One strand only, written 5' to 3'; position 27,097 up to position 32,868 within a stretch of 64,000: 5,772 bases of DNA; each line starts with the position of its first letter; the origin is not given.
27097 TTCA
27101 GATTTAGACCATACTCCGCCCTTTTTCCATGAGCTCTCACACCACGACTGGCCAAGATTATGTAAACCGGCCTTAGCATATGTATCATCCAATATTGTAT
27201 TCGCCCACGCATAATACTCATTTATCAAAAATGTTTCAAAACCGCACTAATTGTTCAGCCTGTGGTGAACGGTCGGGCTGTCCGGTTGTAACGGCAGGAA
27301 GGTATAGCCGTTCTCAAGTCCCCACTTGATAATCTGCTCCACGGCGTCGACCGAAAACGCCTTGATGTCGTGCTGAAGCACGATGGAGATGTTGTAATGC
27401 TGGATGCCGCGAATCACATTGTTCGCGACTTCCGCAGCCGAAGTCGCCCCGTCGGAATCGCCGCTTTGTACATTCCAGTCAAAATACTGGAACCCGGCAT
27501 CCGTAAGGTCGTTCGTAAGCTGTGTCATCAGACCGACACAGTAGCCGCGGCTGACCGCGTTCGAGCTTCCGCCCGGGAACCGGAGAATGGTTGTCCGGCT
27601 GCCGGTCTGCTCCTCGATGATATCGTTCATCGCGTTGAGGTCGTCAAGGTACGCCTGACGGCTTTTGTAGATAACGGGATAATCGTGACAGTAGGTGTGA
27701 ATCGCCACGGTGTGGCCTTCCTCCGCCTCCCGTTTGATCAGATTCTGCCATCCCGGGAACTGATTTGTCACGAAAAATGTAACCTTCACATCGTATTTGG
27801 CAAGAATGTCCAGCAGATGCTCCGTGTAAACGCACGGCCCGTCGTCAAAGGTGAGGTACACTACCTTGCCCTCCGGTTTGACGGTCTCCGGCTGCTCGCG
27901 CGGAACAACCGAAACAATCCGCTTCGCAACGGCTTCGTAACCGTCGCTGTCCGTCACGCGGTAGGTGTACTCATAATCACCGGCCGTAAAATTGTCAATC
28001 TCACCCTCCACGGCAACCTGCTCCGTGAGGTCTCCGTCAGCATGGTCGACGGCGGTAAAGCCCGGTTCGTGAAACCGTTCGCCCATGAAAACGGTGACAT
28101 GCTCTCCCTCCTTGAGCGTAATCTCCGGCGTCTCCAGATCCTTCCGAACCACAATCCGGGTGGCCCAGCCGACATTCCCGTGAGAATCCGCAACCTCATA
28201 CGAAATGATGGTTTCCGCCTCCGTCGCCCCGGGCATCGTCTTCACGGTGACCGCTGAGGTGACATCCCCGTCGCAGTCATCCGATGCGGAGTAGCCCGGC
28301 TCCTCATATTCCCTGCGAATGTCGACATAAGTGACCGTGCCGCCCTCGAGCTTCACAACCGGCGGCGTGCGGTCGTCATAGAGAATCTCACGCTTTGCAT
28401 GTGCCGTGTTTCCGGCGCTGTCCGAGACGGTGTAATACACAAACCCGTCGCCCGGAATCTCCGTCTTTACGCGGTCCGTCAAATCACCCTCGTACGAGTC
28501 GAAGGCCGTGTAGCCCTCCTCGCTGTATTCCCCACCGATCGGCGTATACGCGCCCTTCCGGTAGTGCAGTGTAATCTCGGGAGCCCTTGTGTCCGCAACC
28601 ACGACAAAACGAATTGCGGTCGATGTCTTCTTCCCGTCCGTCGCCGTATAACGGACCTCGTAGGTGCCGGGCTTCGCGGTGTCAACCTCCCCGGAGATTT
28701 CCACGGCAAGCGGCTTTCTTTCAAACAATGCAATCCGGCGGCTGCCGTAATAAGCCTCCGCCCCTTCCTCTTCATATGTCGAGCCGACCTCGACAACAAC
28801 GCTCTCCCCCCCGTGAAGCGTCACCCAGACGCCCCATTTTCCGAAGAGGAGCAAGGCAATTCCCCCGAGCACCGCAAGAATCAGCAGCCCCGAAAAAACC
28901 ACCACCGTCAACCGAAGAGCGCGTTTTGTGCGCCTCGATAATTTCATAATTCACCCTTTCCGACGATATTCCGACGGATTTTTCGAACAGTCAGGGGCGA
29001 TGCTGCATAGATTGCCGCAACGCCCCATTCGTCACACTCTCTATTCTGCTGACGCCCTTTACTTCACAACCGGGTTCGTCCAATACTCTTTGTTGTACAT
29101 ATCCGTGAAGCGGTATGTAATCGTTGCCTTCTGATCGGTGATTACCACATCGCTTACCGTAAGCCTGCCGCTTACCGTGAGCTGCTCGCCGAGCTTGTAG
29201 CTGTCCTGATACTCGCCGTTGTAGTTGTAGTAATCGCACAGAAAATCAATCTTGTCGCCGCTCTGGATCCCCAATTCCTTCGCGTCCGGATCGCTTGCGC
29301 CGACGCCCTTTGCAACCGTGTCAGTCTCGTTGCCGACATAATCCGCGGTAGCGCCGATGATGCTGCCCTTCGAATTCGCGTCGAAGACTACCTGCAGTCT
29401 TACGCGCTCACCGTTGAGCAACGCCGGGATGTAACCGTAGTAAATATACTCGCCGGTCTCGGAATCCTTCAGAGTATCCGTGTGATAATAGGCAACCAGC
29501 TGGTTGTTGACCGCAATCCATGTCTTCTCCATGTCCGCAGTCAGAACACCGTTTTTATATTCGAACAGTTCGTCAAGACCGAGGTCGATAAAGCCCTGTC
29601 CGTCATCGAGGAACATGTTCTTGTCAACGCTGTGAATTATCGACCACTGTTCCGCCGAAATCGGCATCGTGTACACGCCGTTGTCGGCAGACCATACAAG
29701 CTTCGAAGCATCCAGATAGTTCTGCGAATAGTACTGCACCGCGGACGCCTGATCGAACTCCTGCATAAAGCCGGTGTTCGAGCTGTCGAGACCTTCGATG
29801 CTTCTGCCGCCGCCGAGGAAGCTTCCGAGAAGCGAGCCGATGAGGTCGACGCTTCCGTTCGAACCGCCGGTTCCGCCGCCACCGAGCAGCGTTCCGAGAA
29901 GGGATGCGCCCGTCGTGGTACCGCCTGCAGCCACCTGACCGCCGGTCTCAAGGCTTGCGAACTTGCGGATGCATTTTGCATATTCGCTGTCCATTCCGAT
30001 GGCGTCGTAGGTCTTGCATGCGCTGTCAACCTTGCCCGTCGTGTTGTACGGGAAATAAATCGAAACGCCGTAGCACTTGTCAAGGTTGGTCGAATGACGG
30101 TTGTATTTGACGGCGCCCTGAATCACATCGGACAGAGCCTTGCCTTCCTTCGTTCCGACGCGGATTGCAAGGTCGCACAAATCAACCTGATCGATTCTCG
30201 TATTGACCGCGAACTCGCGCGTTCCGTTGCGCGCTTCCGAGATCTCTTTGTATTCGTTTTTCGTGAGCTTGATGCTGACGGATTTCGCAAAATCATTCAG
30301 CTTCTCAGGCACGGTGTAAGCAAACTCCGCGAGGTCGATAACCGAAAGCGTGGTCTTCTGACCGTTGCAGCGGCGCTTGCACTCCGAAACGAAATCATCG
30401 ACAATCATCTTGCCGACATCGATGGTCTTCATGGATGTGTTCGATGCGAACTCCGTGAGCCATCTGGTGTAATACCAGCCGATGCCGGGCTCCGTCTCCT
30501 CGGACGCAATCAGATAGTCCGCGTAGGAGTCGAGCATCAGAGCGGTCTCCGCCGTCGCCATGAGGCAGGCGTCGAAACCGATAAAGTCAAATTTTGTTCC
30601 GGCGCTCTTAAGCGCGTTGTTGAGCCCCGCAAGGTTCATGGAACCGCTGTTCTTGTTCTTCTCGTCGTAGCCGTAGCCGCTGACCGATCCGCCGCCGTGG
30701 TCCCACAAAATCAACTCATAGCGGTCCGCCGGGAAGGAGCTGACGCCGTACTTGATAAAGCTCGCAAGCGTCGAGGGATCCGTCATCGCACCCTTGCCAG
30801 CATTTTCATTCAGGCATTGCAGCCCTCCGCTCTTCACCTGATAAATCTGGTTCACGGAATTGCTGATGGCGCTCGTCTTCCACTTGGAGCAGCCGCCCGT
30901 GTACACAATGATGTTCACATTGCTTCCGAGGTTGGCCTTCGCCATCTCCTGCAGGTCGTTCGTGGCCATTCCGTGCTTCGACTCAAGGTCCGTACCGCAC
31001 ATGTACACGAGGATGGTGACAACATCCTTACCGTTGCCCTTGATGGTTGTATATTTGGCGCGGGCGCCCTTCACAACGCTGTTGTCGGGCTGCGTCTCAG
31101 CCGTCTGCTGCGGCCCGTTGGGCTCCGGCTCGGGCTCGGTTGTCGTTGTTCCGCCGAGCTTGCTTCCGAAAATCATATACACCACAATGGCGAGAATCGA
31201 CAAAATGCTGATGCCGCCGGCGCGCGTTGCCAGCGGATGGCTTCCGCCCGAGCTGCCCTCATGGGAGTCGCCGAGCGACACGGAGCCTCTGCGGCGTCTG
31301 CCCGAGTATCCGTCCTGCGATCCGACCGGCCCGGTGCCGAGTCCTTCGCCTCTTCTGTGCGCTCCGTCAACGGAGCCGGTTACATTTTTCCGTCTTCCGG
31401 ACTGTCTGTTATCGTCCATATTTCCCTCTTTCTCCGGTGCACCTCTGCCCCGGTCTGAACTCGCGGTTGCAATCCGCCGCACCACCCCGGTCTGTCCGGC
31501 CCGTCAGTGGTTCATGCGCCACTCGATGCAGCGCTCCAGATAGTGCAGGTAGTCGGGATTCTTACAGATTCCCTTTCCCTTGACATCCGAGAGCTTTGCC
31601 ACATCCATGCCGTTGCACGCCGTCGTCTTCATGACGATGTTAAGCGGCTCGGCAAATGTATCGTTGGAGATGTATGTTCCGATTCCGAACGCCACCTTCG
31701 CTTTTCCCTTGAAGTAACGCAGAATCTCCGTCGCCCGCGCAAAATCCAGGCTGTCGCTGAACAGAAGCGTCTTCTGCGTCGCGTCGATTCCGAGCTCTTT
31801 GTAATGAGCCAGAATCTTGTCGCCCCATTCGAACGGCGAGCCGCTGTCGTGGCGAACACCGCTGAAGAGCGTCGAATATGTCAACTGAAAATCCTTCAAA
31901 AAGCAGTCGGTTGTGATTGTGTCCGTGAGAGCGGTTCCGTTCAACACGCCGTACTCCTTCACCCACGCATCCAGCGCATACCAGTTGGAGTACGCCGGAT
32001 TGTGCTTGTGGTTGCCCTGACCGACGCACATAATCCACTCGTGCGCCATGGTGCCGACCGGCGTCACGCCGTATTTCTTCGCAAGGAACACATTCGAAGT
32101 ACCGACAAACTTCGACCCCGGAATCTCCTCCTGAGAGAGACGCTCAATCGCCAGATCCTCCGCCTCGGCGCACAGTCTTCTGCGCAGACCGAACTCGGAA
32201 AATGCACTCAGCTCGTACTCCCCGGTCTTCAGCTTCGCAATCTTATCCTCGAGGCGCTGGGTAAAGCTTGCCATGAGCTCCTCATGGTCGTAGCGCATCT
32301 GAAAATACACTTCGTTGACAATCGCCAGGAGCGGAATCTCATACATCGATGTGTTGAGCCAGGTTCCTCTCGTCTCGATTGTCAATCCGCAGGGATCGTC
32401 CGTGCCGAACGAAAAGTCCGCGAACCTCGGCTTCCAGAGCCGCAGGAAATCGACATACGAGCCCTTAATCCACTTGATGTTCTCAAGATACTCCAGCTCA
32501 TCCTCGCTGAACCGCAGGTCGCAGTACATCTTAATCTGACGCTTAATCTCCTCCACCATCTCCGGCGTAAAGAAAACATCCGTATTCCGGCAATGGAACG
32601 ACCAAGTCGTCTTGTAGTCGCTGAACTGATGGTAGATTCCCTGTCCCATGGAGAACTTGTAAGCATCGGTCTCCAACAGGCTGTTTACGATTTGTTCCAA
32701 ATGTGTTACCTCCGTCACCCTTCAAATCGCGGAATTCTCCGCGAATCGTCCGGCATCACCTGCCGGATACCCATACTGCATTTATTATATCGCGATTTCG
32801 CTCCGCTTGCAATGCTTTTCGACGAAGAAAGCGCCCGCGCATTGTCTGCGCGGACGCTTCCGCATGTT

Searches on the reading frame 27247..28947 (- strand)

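Call 71: search_protein_families(library=pfam, max_evalue=0.00001, proteins=[window:27247-28947:-])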
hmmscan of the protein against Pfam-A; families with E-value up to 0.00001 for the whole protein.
window:27247-28947:- (566 aa): 2 families
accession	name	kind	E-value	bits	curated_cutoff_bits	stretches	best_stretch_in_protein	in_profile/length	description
PF16403.11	Bact_surface_Ig-like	-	2.7e-51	171.9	27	4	276-347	1-71/71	Bacterial surface protein, Ig-like domain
PF01522.26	Polysacc_deac_1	-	7.4e-27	94.2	23.1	1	357-466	3-112/124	Polysaccharide deacetylase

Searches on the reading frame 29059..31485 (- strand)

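Call 71: search_protein_families(library=pfam, max_evalue=0.00001, proteins=[window:29059-31485:-])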
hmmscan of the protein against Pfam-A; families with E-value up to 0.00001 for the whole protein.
window:29059-31485:- (808 aa): 1 family
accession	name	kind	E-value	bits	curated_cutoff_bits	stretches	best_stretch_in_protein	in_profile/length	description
PF03415.19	Peptidase_C11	-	8.6e-45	154.3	25.8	1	160-438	1-269/359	Clostripain family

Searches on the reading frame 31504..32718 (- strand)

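Call 71: search_protein_families(library=pfam, max_evalue=0.00001, proteins=[window:31504-32718:-])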
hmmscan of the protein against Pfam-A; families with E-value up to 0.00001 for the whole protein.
window:31504-32718:- (404 aa): 2 families
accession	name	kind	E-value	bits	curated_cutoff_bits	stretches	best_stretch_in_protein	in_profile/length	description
PF04095.22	NAPRTase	-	1.2e-61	208.9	20.8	1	173-395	3-232/239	Nicotinate phosphoribosyltransferase (NAPRTase) family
PF17767.7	NAPRTase_N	-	9e-27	94.3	32.6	1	15-135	1-125/125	Nicotinate phosphoribosyltransferase (NAPRTase) N-terminal domain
